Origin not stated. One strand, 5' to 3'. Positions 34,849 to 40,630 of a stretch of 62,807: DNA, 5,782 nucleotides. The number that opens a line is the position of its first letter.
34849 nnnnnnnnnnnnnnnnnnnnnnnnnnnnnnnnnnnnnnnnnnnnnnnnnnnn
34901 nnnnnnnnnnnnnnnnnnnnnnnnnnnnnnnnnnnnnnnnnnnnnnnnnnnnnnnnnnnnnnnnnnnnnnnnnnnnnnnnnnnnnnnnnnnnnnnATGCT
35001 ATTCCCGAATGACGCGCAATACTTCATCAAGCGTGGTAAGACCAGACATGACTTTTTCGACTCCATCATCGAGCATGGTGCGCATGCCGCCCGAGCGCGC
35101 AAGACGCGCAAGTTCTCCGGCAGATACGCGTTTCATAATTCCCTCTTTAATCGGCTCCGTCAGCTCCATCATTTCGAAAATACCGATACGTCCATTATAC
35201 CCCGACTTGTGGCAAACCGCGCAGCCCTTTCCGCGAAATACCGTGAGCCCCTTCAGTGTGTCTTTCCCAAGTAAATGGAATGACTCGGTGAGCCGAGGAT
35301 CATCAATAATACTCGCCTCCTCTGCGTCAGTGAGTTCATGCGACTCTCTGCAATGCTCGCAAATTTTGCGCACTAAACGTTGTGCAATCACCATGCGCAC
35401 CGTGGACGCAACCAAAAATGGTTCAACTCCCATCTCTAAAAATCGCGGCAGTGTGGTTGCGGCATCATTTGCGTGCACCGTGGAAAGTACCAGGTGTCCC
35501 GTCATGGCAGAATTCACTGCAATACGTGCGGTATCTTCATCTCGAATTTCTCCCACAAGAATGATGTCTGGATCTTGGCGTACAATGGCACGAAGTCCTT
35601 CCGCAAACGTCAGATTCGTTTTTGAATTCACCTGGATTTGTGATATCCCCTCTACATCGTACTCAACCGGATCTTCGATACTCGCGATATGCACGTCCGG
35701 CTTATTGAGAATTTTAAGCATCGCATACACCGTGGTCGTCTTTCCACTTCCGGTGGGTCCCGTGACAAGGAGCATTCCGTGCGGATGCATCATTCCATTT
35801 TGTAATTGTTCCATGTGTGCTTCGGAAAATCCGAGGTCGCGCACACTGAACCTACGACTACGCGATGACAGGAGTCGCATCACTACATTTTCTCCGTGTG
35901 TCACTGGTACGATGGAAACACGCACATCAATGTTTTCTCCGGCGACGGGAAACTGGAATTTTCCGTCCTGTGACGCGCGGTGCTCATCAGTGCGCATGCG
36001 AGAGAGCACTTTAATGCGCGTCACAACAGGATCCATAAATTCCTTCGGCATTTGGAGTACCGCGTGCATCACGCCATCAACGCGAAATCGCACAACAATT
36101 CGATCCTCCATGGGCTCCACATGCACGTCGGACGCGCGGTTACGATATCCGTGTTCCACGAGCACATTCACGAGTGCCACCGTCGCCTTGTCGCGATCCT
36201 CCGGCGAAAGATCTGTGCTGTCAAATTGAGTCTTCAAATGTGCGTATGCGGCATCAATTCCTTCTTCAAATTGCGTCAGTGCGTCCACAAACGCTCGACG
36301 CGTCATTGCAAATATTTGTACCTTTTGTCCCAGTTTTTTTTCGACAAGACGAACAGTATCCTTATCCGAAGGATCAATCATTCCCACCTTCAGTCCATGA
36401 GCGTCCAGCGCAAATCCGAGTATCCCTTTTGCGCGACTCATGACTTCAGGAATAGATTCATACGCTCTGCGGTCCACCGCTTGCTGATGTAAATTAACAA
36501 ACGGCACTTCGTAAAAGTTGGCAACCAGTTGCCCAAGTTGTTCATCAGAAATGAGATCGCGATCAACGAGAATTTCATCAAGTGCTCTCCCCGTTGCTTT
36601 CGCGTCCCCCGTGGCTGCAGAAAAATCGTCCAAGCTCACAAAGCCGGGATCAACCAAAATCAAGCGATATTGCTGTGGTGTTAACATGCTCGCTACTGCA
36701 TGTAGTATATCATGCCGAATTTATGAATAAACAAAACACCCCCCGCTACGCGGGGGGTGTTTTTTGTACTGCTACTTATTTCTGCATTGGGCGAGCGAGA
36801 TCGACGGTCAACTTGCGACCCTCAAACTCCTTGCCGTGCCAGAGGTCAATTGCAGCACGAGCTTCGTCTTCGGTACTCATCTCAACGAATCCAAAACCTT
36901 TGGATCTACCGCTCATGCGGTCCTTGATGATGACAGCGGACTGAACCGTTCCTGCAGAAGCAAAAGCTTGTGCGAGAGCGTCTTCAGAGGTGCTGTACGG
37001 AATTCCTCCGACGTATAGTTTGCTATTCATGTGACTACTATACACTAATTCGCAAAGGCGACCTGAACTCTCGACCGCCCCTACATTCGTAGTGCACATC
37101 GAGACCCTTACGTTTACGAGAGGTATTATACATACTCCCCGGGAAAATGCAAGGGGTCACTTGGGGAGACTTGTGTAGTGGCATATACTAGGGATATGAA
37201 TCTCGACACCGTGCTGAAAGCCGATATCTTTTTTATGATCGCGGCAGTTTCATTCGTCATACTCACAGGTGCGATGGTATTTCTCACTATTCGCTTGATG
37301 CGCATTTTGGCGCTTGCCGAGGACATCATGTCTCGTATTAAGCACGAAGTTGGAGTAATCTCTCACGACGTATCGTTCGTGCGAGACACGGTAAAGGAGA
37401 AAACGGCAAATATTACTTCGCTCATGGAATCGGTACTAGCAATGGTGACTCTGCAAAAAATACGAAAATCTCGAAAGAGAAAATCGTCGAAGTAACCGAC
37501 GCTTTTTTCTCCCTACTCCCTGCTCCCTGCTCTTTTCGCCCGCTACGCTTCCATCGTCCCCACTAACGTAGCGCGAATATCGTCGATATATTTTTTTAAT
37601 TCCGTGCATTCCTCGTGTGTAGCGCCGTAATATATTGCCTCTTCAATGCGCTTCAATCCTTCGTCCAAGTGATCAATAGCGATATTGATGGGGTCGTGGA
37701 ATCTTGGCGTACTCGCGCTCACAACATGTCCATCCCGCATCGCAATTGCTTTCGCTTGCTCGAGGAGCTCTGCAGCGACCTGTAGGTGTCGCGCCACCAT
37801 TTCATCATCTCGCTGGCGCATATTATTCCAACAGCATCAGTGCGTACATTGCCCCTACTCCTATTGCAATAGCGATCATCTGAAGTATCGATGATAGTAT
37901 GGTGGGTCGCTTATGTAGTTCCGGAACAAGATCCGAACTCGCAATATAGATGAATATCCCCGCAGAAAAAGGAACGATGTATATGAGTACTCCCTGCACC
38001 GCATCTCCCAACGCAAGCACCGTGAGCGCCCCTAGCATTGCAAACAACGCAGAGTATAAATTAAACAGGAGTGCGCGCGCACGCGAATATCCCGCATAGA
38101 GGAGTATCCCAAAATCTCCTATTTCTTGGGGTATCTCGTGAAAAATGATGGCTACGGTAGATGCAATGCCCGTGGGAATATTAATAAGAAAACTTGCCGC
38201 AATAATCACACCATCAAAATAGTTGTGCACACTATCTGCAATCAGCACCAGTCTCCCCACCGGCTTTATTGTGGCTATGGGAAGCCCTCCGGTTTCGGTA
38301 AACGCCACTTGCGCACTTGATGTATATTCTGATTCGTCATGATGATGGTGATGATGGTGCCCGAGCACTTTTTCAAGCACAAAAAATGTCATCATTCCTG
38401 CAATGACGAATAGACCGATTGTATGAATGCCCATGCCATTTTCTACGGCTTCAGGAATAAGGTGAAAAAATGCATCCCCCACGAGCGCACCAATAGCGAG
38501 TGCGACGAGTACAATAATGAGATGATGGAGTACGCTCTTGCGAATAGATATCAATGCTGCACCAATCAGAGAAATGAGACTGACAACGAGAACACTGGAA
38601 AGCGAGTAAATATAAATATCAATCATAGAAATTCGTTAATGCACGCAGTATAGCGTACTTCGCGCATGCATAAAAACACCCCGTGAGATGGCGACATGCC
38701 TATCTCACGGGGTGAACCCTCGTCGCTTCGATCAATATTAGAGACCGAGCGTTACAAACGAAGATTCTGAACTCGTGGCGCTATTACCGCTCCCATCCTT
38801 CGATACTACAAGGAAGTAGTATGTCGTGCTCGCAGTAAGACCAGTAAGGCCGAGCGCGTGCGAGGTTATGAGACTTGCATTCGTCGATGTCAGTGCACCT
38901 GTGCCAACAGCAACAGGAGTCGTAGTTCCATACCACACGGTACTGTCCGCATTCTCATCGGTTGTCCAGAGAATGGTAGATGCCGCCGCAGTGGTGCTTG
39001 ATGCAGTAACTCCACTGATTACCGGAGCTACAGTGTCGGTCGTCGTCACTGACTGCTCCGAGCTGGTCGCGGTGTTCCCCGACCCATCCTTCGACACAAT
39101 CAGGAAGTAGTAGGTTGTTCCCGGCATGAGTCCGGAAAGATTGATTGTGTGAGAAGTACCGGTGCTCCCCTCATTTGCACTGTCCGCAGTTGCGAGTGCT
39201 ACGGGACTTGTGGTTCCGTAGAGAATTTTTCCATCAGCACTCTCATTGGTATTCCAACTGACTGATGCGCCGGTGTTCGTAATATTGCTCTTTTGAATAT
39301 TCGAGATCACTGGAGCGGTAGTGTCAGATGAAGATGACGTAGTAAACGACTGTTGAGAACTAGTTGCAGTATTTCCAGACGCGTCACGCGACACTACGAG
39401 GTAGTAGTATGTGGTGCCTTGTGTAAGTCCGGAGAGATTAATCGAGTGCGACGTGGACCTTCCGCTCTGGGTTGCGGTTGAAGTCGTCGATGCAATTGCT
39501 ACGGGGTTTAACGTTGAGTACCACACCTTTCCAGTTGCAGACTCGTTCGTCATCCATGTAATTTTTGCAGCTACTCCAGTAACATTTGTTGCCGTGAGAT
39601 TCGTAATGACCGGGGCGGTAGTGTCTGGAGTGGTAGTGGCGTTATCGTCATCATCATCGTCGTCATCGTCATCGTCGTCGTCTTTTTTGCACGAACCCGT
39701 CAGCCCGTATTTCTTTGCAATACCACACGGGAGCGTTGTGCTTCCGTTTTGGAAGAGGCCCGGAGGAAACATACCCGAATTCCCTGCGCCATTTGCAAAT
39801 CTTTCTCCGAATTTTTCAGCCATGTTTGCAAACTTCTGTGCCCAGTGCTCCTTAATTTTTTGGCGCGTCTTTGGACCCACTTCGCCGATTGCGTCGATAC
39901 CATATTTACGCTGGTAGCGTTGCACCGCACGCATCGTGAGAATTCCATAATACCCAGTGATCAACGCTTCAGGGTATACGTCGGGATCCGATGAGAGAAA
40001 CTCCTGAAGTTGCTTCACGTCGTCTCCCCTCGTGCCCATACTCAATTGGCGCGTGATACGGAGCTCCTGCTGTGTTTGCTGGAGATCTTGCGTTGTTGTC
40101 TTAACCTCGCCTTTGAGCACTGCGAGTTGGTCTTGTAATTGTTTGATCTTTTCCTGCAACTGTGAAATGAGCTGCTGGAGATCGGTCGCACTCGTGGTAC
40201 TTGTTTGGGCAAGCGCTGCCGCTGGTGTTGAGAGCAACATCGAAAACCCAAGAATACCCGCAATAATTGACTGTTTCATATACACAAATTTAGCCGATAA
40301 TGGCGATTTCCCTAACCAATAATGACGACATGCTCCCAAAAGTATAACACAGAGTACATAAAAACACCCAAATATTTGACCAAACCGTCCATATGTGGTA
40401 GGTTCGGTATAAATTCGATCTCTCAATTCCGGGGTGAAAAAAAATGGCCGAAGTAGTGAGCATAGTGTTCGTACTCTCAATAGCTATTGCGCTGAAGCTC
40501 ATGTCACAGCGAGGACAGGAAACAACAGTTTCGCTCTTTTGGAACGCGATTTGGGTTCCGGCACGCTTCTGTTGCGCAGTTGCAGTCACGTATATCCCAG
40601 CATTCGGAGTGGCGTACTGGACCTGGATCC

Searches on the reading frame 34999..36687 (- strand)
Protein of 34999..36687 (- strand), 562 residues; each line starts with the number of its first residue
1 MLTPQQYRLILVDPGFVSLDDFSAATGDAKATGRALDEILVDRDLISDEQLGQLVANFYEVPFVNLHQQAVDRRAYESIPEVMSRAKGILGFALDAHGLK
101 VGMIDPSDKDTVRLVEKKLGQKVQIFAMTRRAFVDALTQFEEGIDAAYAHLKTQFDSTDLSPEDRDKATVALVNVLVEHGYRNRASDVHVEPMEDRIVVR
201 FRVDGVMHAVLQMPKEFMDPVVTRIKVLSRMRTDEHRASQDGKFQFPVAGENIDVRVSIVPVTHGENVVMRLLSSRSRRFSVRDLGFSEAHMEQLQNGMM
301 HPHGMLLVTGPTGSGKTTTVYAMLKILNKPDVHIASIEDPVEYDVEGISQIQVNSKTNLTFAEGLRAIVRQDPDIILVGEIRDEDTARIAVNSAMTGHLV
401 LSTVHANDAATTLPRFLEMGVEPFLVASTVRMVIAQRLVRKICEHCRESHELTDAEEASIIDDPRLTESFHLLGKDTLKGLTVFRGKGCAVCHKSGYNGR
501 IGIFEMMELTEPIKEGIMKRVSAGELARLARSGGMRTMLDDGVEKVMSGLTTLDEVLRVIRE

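Call 9: search_protein_families(library=pfam, proteins=[window:34999-36687:-], max_evalue=0.01)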
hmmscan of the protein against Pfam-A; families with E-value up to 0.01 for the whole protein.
window:34999-36687:- (562 aa): 11 families
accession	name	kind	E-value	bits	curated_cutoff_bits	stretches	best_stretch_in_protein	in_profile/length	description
PF00437.27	T2SSE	-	7e-128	426.8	24.9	1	166-558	5-370/370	Type II/IV secretion system protein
PF05157.20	MshEN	-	3.7e-09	36.9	23.1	1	59-143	1-86/90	MshEN domain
PF13555.12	AAA_29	-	3.7e-05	23.8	27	1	296-328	15-47/61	P-loop containing region of AAA domain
PF13191.12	AAA_16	-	0.00024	22.1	32.6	1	302-351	24-64/167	AAA ATPase domain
PF13401.12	AAA_22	-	0.00064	20.5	27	1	302-343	4-45/130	AAA domain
PF13086.12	AAA_11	-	0.0014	18.8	27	1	296-405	11-115/257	AAA domain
PF12775.13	AAA_7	-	0.0052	16.8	25.8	1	293-337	23-67/181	P-loop containing dynein motor region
PF13245.12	AAA_19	-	0.0054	17.3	25.1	0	301-331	9-39/134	AAA domain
PF20720.3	nSTAND3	-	0.0055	16.9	27.2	0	300-339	14-53/155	Novel STAND NTPase 3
PF25199.1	nSTAND_NTPase5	-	0.0083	16.4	34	0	305-359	43-98/145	Novel STAND NTPase 5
PF03215.21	Rad17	-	0.0089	16.4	23.8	0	301-328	43-70/186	Rad17 P-loop domain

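Call 10: search_protein_families(library=ncbifam, proteins=[window:34999-36687:-], max_evalue=0.01)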
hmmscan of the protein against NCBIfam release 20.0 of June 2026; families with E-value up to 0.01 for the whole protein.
window:34999-36687:- (562 aa): 28 families (the best 25 are shown)
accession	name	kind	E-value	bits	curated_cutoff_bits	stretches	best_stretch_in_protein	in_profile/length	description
TIGR02533.1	type_II_gspE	equivalog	1.9e-156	521.5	630.25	1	80-559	5-485/486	type II secretion system ATPase GspE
TIGR02538.1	type_IV_pilB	equivalog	6.3e-151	503.8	675.65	1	10-560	5-562/564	type IV-A pilus assembly ATPase PilB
NF007755.0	PRK10436.1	equivalog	9.4e-129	430.1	617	1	94-560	24-459/465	type II secretion system protein GspE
NF053534.1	T4PilAsmATPsTfpB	equivalog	6.8e-125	417.7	850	1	160-560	192-582/584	type IV pilus assembly ATPase TfpB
NF041000.1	ATPase_ComGA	equivalog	2.1e-76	256.5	300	1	176-440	3-266/267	competence type IV pilus ATPase ComGA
TIGR01420.1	pilT_fam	subfamily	1.4e-50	172.5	319.1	1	175-442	4-271/343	PilT/PilU family type 4a pilus ATPase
TIGR02525.1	plasmid_TraJ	equivalog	1.2e-25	90.3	368.3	1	293-440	139-299/372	plasmid transfer ATPase TraJ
TIGR02524.1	dot_icm_DotB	equivalog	3.1e-18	66.1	463.3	1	301-444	132-290/358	Dot/Icm type IV secretion system ATPase DotB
NF058587.1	archaellum_moto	equivalog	2.4e-17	62.9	550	1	305-422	277-399/527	archaellum flagellar ATPase motor FlaI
TIGR02782.1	TrbB_P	equivalog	9.2e-16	58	304.55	1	288-422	122-257/303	P-type conjugative transfer ATPase TrbB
NF010469.0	PRK13894.1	subfamily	5.9e-14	52.1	508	1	293-416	140-264/320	conjugal transfer ATPase TrbB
TIGR03819.1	heli_sec_ATPase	hypoth_equivalog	1e-13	51.2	373.15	1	219-431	97-312/340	TadA family conjugal transfer-associated ATPase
TIGR02788.1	VirB11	equivalog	1e-12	47.7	249.95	1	303-421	144-267/308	P-type DNA transfer ATPase VirB11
NF010407.0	PRK13833.1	subfamily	2.2e-11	43.8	499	1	306-420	147-263/323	conjugal transfer protein TrbB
NF053672.1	bindosome_BasE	exception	1.5e-08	33.9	1000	1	307-414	274-386/512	bindosome assembly system ATPase subunit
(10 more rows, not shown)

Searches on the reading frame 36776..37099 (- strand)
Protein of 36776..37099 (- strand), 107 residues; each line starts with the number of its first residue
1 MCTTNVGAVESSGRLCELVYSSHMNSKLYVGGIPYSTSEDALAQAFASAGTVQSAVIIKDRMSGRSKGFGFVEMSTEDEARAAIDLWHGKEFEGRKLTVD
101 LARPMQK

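Call 9: search_protein_families(library=pfam, proteins=[window:36776-37099:-], max_evalue=0.01)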
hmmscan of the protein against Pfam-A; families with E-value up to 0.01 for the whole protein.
window:36776-37099:- (107 aa): 2 families
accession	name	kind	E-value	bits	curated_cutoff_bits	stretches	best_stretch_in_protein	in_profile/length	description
PF00076.28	RRM_1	-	2.8e-20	72.4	20.7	1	28-97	1-69/70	RNA recognition motif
PF16367.11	RRM_7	-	0.0048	17.3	27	1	26-66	2-42/94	RNA recognition motif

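Call 10: search_protein_families(library=ncbifam, proteins=[window:36776-37099:-], max_evalue=0.01)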
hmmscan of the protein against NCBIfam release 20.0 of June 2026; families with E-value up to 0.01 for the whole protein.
window:36776-37099:- (107 aa): 8 families
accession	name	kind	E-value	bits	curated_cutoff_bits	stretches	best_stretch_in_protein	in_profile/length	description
NF058537.1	Rbp_regulator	equivalog_domain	3.9e-25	88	100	1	28-104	2-78/79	RNA-binding regulator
TIGR01622.1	SF-CC1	subfamily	2.5e-16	59.8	231.65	1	22-102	216-296/500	splicing factor, CC1-like family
TIGR01628.1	PABP-1234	subfamily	7.2e-13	48.5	497.1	1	22-103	282-362/595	polyadenylate binding protein, human types 1, 2, 3, 4 family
TIGR01642.1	U2AF_lg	subfamily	2.2e-12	46.2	310.3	1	9-102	283-373/510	U2 snRNP auxilliary factor, large subunit, splicing factor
TIGR01661.1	ELAV_HUD_SF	subfamily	5.2e-11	42.7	279.1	1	36-100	279-343/351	ELAV/HuD family splicing factor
TIGR01645.1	half-pint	subfamily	2.8e-07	29.7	443.95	1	26-105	107-184/607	poly-U binding splicing factor, half-pint family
TIGR01659.1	sex-lethal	subfamily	9.9e-07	28.7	486.2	1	21-104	103-186/346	sex-lethal family splicing factor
TIGR01648.1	hnRNP-R-Q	subfamily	6.1e-06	25.3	317.85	1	26-98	59-131/577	hnRNP-R, Q splicing factor family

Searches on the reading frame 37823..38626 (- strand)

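Call 9: search_protein_families(library=pfam, proteins=[window:37823-38626:-], max_evalue=0.01)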
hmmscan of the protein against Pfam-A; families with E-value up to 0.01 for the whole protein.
window:37823-38626:- (267 aa): 1 family
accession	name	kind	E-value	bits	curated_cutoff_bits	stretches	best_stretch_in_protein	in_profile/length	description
PF02535.28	Zip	-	3.8e-45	154.9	35.1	1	5-263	4-322/323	ZIP Zinc transporter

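Call 10: search_protein_families(library=ncbifam, proteins=[window:37823-38626:-], max_evalue=0.01)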
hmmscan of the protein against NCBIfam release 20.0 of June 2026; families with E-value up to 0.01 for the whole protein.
window:37823-38626:- (267 aa): 3 families
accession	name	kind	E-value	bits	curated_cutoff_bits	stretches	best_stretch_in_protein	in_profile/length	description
NF003243.0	PRK04201.1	equivalog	5.8e-15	55.3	252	1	9-249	9-250/266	zinc transporter ZupT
NF010558.0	PRK13953.1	equivalog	0.00034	20.6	197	1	12-104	17-109/128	large conductance mechanosensitive channel protein MscL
NF010560.0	PRK13955.1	equivalog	0.0064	16.4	180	1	15-102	17-104/132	large conductance mechanosensitive channel protein MscL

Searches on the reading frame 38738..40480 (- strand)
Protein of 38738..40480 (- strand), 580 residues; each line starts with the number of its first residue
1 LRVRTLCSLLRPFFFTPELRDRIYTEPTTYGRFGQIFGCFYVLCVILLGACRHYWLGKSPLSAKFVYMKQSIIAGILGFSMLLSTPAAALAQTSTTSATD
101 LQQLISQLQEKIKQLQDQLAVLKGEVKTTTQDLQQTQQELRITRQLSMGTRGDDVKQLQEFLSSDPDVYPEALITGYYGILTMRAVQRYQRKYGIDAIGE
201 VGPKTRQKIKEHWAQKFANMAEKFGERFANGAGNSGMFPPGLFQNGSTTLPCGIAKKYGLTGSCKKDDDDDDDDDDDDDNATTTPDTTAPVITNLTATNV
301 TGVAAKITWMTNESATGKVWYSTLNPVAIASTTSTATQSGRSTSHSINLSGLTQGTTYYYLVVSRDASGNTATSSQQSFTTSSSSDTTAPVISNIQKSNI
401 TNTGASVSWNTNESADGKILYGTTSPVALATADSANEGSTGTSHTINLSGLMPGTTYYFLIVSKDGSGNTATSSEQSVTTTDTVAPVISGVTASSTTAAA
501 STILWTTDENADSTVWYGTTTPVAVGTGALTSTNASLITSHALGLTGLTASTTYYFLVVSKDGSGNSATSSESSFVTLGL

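Call 9: search_protein_families(library=pfam, proteins=[window:38738-40480:-], max_evalue=0.01)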
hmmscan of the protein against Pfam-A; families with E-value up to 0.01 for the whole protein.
window:38738-40480:- (580 aa): 7 families
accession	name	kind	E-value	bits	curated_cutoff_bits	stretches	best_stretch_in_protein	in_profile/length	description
PF16656.11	Pur_ac_phosph_N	-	2.5e-24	86.1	30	3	399-480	10-93/93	Purple acid Phosphatase, N-terminal domain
PF00041.27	fn3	-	2.6e-11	44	25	2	393-478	4-82/84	Fibronectin type III domain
PF01471.23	PG_binding_1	-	7e-09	36.2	23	1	151-209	1-57/57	Putative peptidoglycan binding domain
PF16655.11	PhoD_N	-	1.4e-06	29.2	30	0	329-368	43-82/90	PhoD-like phosphatase, N-terminal domain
PF24489.1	Ig_J_second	-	1.4e-05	25.5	27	0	314-385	27-98/105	Tip attachment protein J second Ig-like domain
PF05667.16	CCDC22_CC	-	0.0076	15.9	39.2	0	94-145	203-254/477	CCDC22 protein coiled-coil region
PF16794.11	fn3_4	-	0.009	16.4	27.1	0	540-565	68-93/103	Fibronectin-III type domain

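Call 10: search_protein_families(library=ncbifam, proteins=[window:38738-40480:-], max_evalue=0.01)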
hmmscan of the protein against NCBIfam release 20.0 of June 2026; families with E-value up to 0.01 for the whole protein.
window:38738-40480:- (580 aa): 6 families
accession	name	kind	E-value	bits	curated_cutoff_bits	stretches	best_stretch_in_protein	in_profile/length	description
NF041611.1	exoglucan_CbhB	equivalog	1.8e-10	39.5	1950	2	278-484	694-890/997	exoglucanase CbhB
TIGR02869.1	spore_SleB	equivalog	1.4e-07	31.6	236.5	1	145-216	6-75/201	spore cortex-lytic enzyme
NF038305.1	HpsJ_fam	subfamily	0.00036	20.5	60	1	55-163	62-172/234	HpsJ family protein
NF045834.1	M_plasma_HinT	exception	0.0019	19.1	130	0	446-516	22-92/102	histidine triad protein HinT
TIGR02473.1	flagell_FliJ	equivalog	0.002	18.5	50.45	1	92-146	57-111/141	flagellar export protein FliJ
NF045995.1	MAG0865_DivIVA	hypoth_equivalog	0.007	16.5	55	0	97-140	21-64/69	MAG0865 family DivIVA-related protein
